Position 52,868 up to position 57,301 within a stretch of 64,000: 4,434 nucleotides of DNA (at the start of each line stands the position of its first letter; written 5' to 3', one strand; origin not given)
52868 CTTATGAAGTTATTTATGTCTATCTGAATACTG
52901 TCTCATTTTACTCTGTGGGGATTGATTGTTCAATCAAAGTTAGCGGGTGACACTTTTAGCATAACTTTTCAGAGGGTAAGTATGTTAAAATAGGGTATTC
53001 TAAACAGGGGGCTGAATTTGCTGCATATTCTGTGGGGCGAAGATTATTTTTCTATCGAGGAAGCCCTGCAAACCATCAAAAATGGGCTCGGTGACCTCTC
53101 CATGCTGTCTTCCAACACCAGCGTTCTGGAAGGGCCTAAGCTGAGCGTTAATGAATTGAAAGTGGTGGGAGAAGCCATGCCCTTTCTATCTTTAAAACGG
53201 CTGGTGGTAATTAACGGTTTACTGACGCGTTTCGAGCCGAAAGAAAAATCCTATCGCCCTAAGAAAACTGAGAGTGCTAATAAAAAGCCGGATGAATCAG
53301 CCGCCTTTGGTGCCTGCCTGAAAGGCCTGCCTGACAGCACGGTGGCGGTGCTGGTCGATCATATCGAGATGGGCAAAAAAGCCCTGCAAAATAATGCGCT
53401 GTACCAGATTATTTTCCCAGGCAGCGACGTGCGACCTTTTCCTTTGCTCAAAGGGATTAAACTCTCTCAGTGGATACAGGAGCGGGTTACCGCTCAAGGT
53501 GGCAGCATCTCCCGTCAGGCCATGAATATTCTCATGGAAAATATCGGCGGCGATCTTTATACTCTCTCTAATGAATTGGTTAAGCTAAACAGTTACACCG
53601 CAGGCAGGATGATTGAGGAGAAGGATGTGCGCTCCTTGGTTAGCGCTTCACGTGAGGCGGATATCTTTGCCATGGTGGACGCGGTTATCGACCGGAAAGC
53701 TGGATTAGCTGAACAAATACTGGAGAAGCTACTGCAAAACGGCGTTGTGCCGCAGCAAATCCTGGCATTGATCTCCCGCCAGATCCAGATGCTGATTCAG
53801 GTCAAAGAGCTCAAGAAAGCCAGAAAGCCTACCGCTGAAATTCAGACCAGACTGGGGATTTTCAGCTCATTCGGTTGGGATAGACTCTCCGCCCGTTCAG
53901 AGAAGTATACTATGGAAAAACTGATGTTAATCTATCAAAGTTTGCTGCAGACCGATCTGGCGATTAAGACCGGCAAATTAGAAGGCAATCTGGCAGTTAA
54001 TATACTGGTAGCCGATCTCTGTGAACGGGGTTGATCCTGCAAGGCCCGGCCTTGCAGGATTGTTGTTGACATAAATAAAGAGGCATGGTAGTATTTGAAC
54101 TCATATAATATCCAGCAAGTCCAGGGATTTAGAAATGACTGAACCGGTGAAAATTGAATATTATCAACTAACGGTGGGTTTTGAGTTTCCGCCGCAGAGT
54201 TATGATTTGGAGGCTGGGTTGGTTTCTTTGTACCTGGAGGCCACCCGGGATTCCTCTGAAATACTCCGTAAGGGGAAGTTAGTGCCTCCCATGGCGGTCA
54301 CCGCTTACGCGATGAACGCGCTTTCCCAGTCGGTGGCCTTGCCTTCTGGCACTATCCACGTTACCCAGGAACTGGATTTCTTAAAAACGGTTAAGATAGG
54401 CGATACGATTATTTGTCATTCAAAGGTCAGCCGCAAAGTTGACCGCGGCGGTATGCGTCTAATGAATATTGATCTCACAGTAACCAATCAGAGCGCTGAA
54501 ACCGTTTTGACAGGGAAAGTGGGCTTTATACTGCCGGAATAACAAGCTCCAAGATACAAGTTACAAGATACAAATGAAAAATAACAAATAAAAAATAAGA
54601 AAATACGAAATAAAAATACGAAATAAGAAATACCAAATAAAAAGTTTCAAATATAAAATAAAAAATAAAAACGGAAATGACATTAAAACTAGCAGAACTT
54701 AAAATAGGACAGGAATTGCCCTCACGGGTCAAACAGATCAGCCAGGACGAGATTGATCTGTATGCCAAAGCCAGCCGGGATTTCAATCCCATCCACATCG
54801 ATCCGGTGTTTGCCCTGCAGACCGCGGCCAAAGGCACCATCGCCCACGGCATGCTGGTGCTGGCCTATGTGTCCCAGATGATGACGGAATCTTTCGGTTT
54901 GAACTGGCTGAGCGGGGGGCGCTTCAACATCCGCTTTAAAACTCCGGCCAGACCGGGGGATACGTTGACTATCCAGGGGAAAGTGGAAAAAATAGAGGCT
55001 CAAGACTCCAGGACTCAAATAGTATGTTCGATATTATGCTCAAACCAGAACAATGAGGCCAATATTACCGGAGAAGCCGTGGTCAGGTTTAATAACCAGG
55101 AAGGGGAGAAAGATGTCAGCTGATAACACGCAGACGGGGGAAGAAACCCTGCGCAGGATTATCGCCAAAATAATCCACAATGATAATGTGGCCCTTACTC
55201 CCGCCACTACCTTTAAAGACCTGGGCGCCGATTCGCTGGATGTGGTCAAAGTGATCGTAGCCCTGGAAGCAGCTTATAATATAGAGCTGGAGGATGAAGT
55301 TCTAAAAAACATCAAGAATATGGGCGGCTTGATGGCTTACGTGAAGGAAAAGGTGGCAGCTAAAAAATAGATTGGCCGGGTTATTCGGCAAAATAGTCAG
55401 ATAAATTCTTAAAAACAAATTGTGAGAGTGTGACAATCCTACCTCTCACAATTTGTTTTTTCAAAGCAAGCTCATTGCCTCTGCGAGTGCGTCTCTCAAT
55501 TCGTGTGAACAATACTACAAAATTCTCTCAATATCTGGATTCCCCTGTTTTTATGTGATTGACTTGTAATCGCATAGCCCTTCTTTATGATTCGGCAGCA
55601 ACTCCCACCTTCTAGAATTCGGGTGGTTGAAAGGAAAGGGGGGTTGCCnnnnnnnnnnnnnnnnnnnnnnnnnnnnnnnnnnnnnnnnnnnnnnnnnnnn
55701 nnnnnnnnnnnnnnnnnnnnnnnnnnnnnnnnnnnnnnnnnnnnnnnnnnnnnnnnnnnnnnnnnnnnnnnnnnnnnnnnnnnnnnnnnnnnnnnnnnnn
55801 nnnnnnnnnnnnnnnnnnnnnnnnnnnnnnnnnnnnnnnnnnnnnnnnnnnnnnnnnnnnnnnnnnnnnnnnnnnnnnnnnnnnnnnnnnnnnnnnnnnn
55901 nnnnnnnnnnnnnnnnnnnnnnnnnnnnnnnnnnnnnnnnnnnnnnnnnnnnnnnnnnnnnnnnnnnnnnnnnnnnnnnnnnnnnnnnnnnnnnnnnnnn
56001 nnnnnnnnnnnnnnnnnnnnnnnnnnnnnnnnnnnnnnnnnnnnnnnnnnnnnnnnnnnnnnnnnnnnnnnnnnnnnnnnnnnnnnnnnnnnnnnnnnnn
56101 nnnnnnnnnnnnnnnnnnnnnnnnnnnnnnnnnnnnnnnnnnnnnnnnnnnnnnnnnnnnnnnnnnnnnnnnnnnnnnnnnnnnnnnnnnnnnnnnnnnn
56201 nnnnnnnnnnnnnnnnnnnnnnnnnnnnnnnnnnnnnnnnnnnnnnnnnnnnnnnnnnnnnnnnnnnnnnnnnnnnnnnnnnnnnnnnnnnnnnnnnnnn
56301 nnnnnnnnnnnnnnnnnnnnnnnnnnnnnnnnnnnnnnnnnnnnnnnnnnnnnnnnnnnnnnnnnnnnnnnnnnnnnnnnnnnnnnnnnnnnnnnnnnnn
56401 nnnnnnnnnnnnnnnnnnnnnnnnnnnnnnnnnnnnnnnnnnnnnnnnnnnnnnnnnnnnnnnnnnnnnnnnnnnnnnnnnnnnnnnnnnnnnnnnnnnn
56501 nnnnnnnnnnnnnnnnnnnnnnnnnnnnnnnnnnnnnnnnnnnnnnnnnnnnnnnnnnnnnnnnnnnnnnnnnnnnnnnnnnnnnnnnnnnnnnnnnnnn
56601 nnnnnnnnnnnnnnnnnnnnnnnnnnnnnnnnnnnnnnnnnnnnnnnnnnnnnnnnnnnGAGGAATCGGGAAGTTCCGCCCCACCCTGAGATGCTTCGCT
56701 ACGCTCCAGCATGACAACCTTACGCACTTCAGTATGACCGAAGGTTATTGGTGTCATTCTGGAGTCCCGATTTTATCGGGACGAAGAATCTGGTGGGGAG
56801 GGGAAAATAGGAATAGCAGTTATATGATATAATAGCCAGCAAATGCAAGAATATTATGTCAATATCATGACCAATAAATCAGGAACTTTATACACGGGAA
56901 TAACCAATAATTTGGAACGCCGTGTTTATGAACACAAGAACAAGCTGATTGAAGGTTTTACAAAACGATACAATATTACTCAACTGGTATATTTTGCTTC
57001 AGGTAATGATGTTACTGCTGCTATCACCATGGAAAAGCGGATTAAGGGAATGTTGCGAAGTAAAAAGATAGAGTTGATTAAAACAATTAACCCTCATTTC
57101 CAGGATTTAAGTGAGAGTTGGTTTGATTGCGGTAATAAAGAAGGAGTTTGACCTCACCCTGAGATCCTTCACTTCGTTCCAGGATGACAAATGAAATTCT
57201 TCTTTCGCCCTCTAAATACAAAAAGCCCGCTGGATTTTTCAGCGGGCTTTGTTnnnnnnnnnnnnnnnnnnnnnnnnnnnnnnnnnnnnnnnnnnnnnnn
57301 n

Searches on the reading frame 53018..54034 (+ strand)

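Call 70: search_protein_families(library=pfam, proteins=[window:53018-54034:+], max_evalue=0.00001)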
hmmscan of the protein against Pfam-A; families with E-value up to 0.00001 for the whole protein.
window:53018-54034:+ (338 aa): 1 family
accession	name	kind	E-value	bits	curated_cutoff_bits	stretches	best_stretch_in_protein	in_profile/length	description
PF21694.2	DNA_pol3_delta_C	-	4.7e-24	85.2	27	1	213-332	1-119/121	DNA polymerase III delta subunit, C-terminal domain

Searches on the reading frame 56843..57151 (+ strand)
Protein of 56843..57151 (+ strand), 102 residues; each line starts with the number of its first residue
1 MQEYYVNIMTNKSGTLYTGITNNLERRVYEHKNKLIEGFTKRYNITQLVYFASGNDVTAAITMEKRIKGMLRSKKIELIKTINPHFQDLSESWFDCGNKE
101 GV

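Call 3: search_protein_families(library=pfam, proteins=[window:56843-57151:+], max_evalue=1)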
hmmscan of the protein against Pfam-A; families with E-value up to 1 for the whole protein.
window:56843-57151:+ (102 aa): 2 families
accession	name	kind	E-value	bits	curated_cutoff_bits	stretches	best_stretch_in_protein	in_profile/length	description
PF01541.30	GIY-YIG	-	1.3e-11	45.1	22.6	1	4-75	2-76/78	GIY-YIG catalytic domain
PF10544.15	T5orf172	-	0.0034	18.3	20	1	16-97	16-89/101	T5orf172 domain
